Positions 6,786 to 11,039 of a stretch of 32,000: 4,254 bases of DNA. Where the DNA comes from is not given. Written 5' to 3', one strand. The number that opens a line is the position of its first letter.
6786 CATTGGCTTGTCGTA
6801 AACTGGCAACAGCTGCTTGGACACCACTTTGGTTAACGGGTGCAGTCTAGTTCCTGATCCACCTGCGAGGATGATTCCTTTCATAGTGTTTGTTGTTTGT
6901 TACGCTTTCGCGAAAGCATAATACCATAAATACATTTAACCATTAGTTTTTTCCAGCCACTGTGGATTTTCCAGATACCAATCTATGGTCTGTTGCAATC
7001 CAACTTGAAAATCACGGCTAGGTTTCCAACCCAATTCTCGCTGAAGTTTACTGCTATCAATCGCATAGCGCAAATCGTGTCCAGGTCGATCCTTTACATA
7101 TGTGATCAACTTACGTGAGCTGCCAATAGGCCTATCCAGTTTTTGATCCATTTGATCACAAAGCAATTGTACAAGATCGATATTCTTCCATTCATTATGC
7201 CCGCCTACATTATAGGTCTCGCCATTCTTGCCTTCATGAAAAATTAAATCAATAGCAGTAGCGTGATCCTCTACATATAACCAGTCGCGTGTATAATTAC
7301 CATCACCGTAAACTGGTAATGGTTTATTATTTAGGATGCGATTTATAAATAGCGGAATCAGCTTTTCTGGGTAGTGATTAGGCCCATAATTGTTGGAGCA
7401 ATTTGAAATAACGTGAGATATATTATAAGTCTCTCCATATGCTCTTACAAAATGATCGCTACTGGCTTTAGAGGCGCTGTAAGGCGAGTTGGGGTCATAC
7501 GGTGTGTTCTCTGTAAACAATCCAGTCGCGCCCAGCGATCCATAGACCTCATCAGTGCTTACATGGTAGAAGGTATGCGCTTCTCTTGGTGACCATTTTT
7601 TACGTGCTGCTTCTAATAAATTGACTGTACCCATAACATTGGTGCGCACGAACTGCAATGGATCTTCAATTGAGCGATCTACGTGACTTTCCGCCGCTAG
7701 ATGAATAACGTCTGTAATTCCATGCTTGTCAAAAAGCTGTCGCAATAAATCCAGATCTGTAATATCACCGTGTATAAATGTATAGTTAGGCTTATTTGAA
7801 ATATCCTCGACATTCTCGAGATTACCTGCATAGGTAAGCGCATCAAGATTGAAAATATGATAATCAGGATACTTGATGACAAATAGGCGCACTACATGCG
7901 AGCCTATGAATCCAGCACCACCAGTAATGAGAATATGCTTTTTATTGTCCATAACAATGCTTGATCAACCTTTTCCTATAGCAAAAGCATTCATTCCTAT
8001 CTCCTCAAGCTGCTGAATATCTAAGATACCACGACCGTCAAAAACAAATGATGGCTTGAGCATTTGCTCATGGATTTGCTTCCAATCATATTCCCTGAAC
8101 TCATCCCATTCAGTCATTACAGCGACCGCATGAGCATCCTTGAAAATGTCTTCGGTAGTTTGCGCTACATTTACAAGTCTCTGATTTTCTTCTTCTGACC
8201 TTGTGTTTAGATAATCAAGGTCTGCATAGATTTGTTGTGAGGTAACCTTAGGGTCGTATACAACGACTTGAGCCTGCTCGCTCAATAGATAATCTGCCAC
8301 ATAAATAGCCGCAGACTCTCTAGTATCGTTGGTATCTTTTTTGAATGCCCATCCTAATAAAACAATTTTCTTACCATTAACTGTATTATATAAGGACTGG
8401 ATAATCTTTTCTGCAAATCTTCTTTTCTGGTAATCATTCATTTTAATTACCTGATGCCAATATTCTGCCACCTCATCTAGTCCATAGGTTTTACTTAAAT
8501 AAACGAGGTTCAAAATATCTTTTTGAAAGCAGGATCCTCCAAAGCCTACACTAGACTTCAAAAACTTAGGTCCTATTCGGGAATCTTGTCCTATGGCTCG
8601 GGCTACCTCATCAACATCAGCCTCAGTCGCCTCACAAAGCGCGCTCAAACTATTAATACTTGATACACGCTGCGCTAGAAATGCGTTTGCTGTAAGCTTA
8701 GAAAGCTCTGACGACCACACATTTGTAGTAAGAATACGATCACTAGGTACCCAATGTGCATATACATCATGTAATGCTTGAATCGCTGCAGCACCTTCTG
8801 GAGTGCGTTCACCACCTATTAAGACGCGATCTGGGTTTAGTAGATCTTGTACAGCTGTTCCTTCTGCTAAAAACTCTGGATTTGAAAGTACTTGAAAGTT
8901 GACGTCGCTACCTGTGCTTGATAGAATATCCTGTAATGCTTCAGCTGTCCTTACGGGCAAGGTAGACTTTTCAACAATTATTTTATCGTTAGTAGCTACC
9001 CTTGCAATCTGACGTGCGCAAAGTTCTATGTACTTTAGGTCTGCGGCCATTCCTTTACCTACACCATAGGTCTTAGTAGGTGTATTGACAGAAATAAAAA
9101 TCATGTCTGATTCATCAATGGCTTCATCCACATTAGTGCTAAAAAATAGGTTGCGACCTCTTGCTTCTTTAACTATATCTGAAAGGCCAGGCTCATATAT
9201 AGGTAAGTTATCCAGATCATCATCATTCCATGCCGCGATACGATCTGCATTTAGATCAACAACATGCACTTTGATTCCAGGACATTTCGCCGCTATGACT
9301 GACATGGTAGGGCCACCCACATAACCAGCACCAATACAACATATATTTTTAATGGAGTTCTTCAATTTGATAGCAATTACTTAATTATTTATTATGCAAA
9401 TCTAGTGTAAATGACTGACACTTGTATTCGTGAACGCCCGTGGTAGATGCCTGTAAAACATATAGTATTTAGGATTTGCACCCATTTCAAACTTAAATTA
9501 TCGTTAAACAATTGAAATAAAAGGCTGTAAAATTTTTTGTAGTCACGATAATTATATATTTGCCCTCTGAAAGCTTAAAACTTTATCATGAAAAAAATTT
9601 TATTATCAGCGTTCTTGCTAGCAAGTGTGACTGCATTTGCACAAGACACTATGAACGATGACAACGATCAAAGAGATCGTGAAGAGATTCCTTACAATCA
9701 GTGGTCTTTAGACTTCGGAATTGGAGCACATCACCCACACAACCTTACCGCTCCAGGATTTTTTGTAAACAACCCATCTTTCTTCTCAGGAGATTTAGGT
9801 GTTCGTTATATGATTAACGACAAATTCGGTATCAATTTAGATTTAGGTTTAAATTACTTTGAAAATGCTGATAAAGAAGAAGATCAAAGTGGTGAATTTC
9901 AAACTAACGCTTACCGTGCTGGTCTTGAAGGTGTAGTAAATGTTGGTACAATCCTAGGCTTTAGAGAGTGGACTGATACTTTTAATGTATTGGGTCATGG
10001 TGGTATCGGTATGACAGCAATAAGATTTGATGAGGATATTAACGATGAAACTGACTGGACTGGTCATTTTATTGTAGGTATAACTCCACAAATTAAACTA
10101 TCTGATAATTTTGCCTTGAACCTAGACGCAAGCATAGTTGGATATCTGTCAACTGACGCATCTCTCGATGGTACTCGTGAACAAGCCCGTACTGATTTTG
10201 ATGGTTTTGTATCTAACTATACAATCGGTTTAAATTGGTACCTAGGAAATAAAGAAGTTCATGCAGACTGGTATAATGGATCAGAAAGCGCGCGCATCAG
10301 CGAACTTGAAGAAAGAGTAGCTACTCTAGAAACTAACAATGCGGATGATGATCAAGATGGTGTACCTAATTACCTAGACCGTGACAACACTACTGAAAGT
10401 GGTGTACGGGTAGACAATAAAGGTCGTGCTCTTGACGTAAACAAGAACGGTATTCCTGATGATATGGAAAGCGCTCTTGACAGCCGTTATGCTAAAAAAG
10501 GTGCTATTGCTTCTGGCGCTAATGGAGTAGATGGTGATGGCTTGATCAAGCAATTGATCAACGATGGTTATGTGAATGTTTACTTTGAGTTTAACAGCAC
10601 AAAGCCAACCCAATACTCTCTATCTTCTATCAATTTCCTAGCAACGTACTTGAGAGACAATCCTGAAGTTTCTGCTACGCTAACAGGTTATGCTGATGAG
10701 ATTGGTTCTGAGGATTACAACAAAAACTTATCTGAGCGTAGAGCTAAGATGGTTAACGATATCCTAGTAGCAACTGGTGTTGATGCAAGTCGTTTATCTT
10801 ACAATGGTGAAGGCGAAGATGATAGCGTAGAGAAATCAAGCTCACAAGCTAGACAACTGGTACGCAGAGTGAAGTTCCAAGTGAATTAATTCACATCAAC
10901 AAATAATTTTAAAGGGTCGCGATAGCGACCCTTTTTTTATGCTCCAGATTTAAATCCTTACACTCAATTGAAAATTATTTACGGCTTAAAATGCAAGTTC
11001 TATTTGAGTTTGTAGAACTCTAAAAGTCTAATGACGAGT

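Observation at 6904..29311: Highly iterated perfect 14-bp palindrome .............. scattered through genes and spacers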

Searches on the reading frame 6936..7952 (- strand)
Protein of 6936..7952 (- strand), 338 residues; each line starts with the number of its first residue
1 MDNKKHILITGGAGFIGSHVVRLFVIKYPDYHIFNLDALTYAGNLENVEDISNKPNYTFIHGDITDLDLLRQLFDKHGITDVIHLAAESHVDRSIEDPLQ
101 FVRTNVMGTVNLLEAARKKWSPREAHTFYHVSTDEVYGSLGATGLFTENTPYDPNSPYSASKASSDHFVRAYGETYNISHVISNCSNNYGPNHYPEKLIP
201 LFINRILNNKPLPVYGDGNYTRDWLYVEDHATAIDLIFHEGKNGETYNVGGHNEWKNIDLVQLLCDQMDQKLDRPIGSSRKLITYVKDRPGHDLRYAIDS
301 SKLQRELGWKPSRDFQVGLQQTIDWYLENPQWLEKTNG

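Call 6: search_protein_families(library=ncbifam, proteins=[window:6936-7952:-])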
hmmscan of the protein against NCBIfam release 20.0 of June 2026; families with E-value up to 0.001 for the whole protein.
window:6936-7952:- (338 aa): 29 families (the best 25 are shown)
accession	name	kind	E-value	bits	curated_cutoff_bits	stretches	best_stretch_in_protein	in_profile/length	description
TIGR01181.1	dTDP_gluc_dehyt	equivalog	1.1e-140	468.2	365.1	1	7-334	2-319/321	dTDP-glucose 4,6-dehydratase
NF007490.0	PRK10084.1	subfamily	2.2e-127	425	649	1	6-335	2-343/361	dTDP-glucose 4,6-dehydratase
NF007582.0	PRK10217.1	equivalog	5.8e-122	407.2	698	1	5-335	2-340/355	dTDP-glucose 4,6-dehydratase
TIGR04180.1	EDH_00030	hypoth_equivalog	5.5e-41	140.6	475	1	7-312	1-295/297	NAD-dependent 4,6-dehydratase LegB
TIGR01179.1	galE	equivalog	6.9e-38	130.3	262.3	1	7-330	2-329/332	UDP-glucose 4-epimerase GalE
TIGR02622.1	CDP_4_6_dhtase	equivalog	1.8e-30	106.3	278.45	1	3-328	3-332/352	CDP-glucose 4,6-dehydratase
TIGR01472.1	gmd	equivalog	1.8e-24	86.6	415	1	6-272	2-272/342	GDP-mannose 4,6-dehydratase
NF007956.0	PRK10675.1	subfamily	4.4e-24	85.2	394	1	6-332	2-335/338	UDP-glucose 4-epimerase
NF011728.1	PRK15181.1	equivalog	8e-23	81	760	1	5-329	16-340/348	Vi polysaccharide biosynthesis UDP-N-acetylglucosaminuronic acid C-4 epimerase TviC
TIGR03466.1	HpnA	hypoth_equivalog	5e-19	68.3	367.65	1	6-264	2-239/327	hopanoid-associated sugar epimerase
TIGR02197.1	heptose_epim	equivalog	2.1e-18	66.6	274.6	1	7-287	1-270/316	ADP-glyceromanno-heptose 6-epimerase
NF047922.1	GDPFucSynFcl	equivalog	6.4e-14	52.1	500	1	70-330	45-305/308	GDP-L-fucose synthase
TIGR03589.1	PseB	equivalog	8.1e-14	51.3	407.75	1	1-270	1-246/324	UDP-N-acetylglucosamine 4,6-dehydratase (inverting)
NF008872.0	PRK11908.1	equivalog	4.3e-13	49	294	1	5-329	2-338/349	bifunctional UDP-4-keto-pentose/UDP-xylose synthase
NF043036.1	ErythonDh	equivalog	1.4e-12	47.5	325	1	6-172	2-163/321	D-erythronate dehydrogenase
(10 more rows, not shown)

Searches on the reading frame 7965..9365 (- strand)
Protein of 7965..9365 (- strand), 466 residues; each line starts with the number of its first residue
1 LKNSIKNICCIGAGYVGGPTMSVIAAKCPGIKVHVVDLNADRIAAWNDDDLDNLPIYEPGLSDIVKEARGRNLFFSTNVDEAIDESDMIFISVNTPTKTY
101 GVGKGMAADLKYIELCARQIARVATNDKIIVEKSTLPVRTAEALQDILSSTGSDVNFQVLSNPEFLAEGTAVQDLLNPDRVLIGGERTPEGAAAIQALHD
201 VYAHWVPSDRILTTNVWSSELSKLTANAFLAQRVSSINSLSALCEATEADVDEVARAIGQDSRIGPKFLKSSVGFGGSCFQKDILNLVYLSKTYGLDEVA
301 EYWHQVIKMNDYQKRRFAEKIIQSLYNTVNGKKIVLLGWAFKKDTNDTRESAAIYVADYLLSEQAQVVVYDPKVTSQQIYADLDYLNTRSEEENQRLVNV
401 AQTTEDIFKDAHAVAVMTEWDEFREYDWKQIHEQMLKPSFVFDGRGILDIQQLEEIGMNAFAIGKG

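Call 60: search_protein_families(library=pfam, proteins=[window:7965-9365:-], max_evalue=1e-8)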
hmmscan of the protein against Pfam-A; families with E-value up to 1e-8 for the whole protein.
window:7965-9365:- (466 aa): 3 families
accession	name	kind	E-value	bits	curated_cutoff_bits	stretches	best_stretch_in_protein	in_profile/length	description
PF03721.20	UDPG_MGDP_dh_N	-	1.9e-58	197.6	27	1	7-193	2-183/187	UDP-glucose/GDP-mannose dehydrogenase family, NAD binding domain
PF03720.21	UDPG_MGDP_dh_C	-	1.1e-31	109.7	30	1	336-449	2-102/103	UDP-glucose/GDP-mannose dehydrogenase family, UDP binding domain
PF00984.24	UDPG_MGDP_dh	-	1.2e-31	109.1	25.4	1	217-311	1-93/94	UDP-glucose/GDP-mannose dehydrogenase family, central domain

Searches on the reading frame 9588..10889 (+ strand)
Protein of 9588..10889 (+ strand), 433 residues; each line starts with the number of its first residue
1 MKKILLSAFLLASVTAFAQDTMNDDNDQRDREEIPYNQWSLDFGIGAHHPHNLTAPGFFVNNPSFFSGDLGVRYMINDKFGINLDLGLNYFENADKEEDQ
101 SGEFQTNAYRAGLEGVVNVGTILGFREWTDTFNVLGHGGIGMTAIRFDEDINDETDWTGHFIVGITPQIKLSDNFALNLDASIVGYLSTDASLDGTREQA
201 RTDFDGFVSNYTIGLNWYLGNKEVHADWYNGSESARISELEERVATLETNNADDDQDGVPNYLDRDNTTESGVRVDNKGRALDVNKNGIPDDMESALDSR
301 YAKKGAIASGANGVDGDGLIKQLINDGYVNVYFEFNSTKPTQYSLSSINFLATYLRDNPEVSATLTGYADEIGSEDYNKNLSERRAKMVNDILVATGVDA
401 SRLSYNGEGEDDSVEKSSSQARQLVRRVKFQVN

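Call 60: search_protein_families(library=pfam, proteins=[window:9588-10889:+], max_evalue=1e-8)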
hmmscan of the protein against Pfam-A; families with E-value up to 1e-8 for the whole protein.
window:9588-10889:+ (433 aa): 1 family
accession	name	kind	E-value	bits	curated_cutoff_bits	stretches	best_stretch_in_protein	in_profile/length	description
PF00691.25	OmpA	-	6.3e-16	59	27.2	1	332-422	1-93/98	OmpA family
